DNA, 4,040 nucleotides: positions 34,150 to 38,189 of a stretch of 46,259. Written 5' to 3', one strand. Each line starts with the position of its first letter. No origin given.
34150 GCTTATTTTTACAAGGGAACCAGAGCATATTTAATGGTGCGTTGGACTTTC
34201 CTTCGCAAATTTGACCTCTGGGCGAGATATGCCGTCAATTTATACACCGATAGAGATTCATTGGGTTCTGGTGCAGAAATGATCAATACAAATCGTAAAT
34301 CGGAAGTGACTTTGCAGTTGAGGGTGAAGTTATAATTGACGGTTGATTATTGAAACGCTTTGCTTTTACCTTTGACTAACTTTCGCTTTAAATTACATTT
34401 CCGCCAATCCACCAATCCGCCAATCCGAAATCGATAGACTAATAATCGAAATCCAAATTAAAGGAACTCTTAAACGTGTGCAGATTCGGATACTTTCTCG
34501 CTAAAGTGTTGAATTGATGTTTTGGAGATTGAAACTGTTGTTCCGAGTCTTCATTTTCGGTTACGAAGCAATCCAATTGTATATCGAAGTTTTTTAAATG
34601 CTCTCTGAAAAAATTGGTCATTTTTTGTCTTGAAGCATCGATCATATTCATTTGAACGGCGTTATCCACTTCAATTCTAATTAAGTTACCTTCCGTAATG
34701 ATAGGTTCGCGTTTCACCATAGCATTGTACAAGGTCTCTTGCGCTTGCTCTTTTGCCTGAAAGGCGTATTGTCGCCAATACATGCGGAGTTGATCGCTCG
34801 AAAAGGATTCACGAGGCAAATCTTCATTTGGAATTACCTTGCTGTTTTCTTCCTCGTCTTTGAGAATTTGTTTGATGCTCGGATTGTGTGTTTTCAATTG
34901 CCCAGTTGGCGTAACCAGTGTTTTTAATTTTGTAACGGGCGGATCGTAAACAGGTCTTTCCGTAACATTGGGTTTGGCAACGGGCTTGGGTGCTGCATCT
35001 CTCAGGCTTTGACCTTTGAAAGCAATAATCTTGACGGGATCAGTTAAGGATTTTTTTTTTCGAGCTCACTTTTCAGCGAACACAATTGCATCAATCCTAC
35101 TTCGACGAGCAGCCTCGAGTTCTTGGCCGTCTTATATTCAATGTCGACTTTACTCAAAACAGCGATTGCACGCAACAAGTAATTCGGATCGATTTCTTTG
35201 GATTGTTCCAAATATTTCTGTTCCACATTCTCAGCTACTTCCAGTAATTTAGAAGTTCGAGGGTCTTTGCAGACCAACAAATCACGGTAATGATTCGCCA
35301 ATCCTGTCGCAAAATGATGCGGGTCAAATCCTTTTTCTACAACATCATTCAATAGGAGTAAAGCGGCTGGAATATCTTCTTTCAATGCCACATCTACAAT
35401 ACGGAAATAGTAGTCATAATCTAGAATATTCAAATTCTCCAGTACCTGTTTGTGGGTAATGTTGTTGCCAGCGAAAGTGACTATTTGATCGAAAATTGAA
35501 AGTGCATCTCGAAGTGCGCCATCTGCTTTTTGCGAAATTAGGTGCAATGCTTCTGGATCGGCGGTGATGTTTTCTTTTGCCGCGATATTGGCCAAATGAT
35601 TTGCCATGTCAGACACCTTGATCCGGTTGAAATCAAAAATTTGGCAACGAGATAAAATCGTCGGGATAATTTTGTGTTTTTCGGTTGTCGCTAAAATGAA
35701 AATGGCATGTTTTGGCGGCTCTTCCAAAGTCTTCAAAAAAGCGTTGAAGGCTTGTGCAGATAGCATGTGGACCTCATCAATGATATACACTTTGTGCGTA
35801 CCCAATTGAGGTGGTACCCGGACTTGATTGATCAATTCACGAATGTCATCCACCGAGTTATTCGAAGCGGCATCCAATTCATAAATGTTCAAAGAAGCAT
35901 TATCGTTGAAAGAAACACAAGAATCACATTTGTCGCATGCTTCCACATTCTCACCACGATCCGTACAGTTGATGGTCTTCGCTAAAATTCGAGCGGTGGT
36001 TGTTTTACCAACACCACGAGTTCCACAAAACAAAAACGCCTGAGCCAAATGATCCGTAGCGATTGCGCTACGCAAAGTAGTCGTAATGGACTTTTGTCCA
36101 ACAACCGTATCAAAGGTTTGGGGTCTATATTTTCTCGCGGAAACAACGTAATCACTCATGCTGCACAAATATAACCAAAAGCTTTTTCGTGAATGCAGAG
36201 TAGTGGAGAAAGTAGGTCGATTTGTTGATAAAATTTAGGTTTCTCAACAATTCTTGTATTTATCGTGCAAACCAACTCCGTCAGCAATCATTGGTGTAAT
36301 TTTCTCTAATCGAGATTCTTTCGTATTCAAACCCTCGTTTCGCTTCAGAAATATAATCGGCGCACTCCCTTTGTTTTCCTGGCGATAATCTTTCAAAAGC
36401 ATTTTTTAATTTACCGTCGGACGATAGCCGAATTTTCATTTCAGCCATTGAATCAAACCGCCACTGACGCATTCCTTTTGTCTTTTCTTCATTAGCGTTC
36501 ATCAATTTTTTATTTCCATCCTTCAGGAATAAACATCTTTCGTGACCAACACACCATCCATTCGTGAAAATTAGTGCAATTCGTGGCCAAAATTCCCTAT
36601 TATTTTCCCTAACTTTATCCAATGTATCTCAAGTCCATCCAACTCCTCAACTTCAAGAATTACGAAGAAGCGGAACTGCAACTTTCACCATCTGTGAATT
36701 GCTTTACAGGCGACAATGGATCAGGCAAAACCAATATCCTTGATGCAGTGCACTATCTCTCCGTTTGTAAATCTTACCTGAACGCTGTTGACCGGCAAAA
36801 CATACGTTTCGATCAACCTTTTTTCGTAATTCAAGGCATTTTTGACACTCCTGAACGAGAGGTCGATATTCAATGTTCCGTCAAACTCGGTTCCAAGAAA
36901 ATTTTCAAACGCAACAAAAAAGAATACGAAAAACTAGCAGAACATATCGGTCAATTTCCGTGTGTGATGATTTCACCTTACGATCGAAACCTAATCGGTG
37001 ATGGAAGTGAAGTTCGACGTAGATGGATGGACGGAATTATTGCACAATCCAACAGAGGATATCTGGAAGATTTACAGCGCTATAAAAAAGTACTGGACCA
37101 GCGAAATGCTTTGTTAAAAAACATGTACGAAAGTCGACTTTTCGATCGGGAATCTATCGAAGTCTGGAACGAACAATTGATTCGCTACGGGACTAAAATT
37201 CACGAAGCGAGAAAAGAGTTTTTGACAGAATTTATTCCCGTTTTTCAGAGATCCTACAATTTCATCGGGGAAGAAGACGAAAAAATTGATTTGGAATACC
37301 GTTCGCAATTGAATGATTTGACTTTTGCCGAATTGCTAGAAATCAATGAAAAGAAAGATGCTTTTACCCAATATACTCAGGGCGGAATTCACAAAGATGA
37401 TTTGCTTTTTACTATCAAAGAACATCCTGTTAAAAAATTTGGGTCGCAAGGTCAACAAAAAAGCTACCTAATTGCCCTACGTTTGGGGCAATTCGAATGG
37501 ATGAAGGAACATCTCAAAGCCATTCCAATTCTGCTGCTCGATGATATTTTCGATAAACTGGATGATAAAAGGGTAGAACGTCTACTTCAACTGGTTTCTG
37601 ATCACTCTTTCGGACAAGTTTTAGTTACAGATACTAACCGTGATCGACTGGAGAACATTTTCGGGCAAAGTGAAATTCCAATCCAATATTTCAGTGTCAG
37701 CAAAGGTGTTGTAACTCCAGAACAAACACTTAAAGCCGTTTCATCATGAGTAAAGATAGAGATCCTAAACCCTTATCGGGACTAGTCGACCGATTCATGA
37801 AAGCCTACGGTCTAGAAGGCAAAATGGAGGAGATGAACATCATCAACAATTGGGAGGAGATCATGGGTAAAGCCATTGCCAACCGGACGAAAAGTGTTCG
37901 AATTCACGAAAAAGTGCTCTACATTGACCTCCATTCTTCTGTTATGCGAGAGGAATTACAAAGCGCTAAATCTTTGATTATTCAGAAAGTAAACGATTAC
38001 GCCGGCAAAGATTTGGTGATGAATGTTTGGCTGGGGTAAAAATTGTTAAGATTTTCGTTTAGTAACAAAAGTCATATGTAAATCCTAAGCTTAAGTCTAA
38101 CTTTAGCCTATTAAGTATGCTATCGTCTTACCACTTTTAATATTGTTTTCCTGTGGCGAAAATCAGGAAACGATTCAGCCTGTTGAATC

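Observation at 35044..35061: dnaX split at an A10 run: the encoded frame gives only a gamma-like product, and tau needs -1 frameshifting or +1A transcript slippage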

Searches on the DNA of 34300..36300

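Call 54: search_rna_families(source=window, start=34300, end=36300, threshold=evalue, max_evalue=10)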
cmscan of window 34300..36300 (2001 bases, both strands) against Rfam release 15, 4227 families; matches with E-value up to 10: 5.
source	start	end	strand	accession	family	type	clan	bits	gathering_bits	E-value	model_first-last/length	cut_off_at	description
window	34403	34465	+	RF01933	bxd_5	Gene; lncRNA;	-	16.9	50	0.46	1-57/57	no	Bithoraxoid conserved region 5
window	35179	35215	+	RF04360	psbT-asRNA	Gene; antisense;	-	16.9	48.5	4.5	1-38/38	no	Plastid psbT antisense RNA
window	35559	35582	+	RF01172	sn2343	Gene; snRNA; snoRNA; CD-box;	-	16.3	60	2.6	1-78/78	no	Small nucleolar RNA sn2343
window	35856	35946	-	RF00411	SNORA9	Gene; snRNA; snoRNA; HACA-box;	CL00027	14.2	85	9.5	1-133/133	no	Small nucleolar RNA SNORA9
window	36279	36297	-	RF01136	sR28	Gene; snRNA; snoRNA; CD-box;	-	11.3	39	8.4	37-55/55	no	Small nucleolar RNA sR28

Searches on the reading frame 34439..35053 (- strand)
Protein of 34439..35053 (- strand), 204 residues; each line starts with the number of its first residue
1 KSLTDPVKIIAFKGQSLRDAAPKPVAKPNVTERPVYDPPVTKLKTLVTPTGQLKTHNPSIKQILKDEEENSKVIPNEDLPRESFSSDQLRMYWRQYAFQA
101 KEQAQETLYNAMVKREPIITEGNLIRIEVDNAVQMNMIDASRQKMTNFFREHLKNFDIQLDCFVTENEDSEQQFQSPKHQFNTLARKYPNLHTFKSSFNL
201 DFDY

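Call 31: search_protein_families(library=pfam, proteins=[window:34439-35053:-], max_evalue=0.001)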
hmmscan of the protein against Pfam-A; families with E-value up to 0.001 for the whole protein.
window:34439-35053:- (204 aa): 0 families

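Call 32: search_protein_families(library=ncbifam, proteins=[window:34442-35053:-], max_evalue=0.01)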
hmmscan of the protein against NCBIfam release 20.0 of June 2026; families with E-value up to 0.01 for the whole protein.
window:34442-35053:- (204 aa): 1 family
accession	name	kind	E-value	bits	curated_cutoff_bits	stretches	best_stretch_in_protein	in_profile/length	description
NF011531.0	PRK14971.1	equivalog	3.7e-21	75.6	685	1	35-202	447-613/614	DNA polymerase III subunit gamma/tau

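Call 39: predict_structure(alignment_id=A1)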
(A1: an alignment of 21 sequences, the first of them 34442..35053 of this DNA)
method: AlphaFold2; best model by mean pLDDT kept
length: 204 residues; sequences in the alignment: 21
mean_pLDDT: 73.2   pTM: 0.44
mean pLDDT of the five models: 73.2, 70.7, 70.3, 68.3, 67.0
residues with pLDDT >= 90: 23; 70-90: 89; 50-70: 83; < 50: 9
segments of 3 or more residues with pLDDT < 50: 168-171
pLDDT, mean of each block of 10 residues (from residue 1): 55 58 61 57 56 61 62 61 88 92 88 86 86 84 90 88 69 65 82 78 58
secondary structure, 60 per line:
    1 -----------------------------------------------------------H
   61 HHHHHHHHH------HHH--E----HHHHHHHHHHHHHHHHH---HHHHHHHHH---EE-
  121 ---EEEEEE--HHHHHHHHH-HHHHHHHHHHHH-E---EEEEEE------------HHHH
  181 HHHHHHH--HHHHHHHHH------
elements in order: H60-69 H86-102 H106-114 E124-129 H132-140 H142-153 E159-164 H177-187 H190-198

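Call 42: fold_search(model_id=the predicted structure, library=pdb)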
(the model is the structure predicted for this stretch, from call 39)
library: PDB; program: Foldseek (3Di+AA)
matches with E <= 10: 456; with E <= 0.001: 0
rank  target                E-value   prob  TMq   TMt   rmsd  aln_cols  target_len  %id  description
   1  4tps_D                7.3e-02  0.98  0.31  0.63   3.4        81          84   11  Sporulation Inhibitor of DNA Replication, SirA, in complex with Domain I of DnaA (released 2014-07-30)
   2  3lno_B                1.3e-01  0.57  0.20  0.34   9.5        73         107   11  Crystal Structure of Domain of Unknown Function DUF59 from Bacillus anthracis (released 2010-02-16)
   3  4tps_B                1.4e-01  0.96  0.32  0.68   3.0        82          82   11  Sporulation Inhibitor of DNA Replication, SirA, in complex with Domain I of DnaA (released 2014-07-30)
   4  8a3v_C                1.6e-01  0.80  0.31  0.40  14.2       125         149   10  Crystal structure of the Vibrio cholerae replicative helicase (VcDnaB) in complex with its loader protein (VcDciA) (released 2023-02-15)
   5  9y4h_AH               1.7e-01  0.28  0.18  0.20   6.8        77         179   12  Structure of guinea pig ribosome with P/E-tRNA and mRNA (released 2026-02-18)
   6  8a3v_D                2.3e-01  0.85  0.31  0.42  16.9       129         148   10  Crystal structure of the Vibrio cholerae replicative helicase (VcDnaB) in complex with its loader protein (VcDciA) (released 2023-02-15)
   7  5lzs_HH               2.6e-01  0.44  0.25  0.27  12.1       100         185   13  Structure of the mammalian ribosomal elongation complex with aminoacyl-tRNA, eEF1A, and didemnin B (released 2016-11-30)
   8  9if2_E                2.9e-01  0.38  0.17  0.40   4.3        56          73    7  ZnT1 CTD regulation (released 2025-09-17)
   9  3lno_F                3.1e-01  0.38  0.20  0.34   9.5        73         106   11  Crystal Structure of Domain of Unknown Function DUF59 from Bacillus anthracis (released 2010-02-16)
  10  6zu5_SH0              3.1e-01  0.35  0.26  0.32  10.5       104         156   13  Structure of the Paranosema locustae ribosome in complex with Lso2 (released 2020-11-04)
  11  6tqn_A                3.1e-01  0.16  0.17  0.08   8.3        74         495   15  rrn anti-termination complex without S4 (released 2020-08-05)
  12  7ykm                  3.6e-01  0.87  0.29  0.65   3.2        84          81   13  Structure of DciA DUF721 domain from Deinococcus radiodurans (released 2023-08-02)
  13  2rrl_MODEL_1_A        3.6e-01  0.20  0.21  0.25  25.5       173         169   13  Solution structure of the C-terminal domain of the FliK (released 2011-05-18)
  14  4v88_CH               4.3e-01  0.30  0.23  0.25   7.2        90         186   12  The structure of the eukaryotic ribosome at 3.0 A resolution. (released 2014-07-09)
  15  2z51                  4.6e-01  0.30  0.24  0.29   7.5        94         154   11  Crystal structure of Arabidopsis CnfU involved in iron-sulfur cluster biosynthesis (released 2008-07-15)
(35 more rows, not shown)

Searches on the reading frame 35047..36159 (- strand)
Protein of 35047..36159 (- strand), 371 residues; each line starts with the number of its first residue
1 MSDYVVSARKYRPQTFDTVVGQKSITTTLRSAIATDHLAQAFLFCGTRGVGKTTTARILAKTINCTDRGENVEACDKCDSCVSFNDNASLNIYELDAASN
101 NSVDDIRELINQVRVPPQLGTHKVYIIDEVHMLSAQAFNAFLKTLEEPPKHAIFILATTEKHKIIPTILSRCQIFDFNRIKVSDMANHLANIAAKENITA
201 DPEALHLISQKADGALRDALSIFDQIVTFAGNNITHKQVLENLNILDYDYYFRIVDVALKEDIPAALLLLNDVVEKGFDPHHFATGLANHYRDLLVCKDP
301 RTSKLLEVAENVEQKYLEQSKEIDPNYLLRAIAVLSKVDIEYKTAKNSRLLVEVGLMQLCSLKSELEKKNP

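Call 32: search_protein_families(library=ncbifam, proteins=[window:35047-36159:-], max_evalue=0.01)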
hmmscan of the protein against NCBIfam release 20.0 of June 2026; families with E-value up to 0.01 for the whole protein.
window:35047-36159:- (371 aa): 82 families (the best 25 are shown)
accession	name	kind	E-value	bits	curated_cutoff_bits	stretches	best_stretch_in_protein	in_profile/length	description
NF011531.0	PRK14971.1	equivalog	6.9e-207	689.1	685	1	1-369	1-369/614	DNA polymerase III subunit gamma/tau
NF004046.1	PRK05563.1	equivalog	1.7e-136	456.4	400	1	9-365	7-362/567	DNA polymerase III subunit gamma/tau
TIGR02397.1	dnaX_nterm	equivalog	7.9e-131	436.5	250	1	4-360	1-355/355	DNA polymerase III subunit gamma/tau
NF011512.0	PRK14950.1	equivalog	5.9e-125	418.7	593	1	9-358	8-357/585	DNA polymerase III subunits gamma and tau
NF011526.0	PRK14965.1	equivalog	6e-118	395.2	670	1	3-365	2-364/578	DNA polymerase III subunits gamma and tau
NF011510.0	PRK14948.1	equivalog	1.8e-114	383.8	593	1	9-364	10-366/640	DNA polymerase III subunit gamma/tau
NF006585.0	PRK09111.1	equivalog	6.5e-109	365.2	604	1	3-361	26-389/616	DNA polymerase III subunit gamma/tau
NF011515.0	PRK14954.1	equivalog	4.8e-107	359.1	1117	1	4-364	3-375/620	DNA polymerase III subunits gamma and tau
NF004962.0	PRK06305.1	equivalog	2.5e-104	350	559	1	1-359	1-348/465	DNA polymerase III subunits gamma and tau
NF011516.0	PRK14955.1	equivalog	6.1e-104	347.9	560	1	4-365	3-376/397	DNA polymerase III subunits gamma and tau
NF004549.0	PRK05896.1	equivalog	5.4e-102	342.5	578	1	9-322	8-320/642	DNA polymerase III subunits gamma and tau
NF011514.0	PRK14953.1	equivalog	7.1e-100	335.2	536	1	4-362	3-354/488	DNA polymerase III subunits gamma and tau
NF005173.0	PRK06647.1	equivalog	1.1e-97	328.2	623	1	4-367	3-364/568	DNA polymerase III subunits gamma and tau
NF005942.0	PRK07994.1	equivalog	1.5e-96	324.9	613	1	4-291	3-289/655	DNA polymerase III subunit gamma/tau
NF011524.0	PRK14963.1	equivalog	1.6e-93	314.9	601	1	9-295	6-289/647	DNA polymerase III subunits gamma and tau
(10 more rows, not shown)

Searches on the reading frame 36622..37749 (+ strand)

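Call 31: search_protein_families(library=pfam, proteins=[window:36622-37749:+], max_evalue=0.001)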
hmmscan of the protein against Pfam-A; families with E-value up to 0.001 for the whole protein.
window:36622-37749:+ (375 aa): 5 families
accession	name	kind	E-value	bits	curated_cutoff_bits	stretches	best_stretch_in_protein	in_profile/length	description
PF02463.25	SMC_N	-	1.9e-20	73.7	40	1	2-346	1-205/220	RecF/RecN/SMC N terminal domain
PF13175.12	AAA_15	-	2e-12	47.9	32.1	1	1-104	1-102/374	AAA ATPase domain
PF13476.12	AAA_23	-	6.4e-10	40.4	27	1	5-231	1-143/201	AAA domain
PF13304.12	AAA_21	-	1.7e-09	38.6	27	1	25-336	1-296/304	AAA domain, putative AbiEii toxin, Type IV TA system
PF13555.12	AAA_29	-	1.2e-07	31.8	27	1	3-51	1-50/61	P-loop containing region of AAA domain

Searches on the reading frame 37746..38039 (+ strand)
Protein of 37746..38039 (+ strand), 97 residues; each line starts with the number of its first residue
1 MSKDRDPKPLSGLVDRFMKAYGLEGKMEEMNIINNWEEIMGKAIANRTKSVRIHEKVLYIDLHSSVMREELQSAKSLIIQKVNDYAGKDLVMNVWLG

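Call 31: search_protein_families(library=pfam, proteins=[window:37746-38039:+], max_evalue=0.001)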
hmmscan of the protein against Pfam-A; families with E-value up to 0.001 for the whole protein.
window:37746-38039:+ (97 aa): 1 family
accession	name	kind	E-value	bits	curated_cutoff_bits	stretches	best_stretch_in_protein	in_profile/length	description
PF05258.17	DciA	-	3.7e-15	56.3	24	1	10-91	2-84/89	Dna[CI] antecedent, DciA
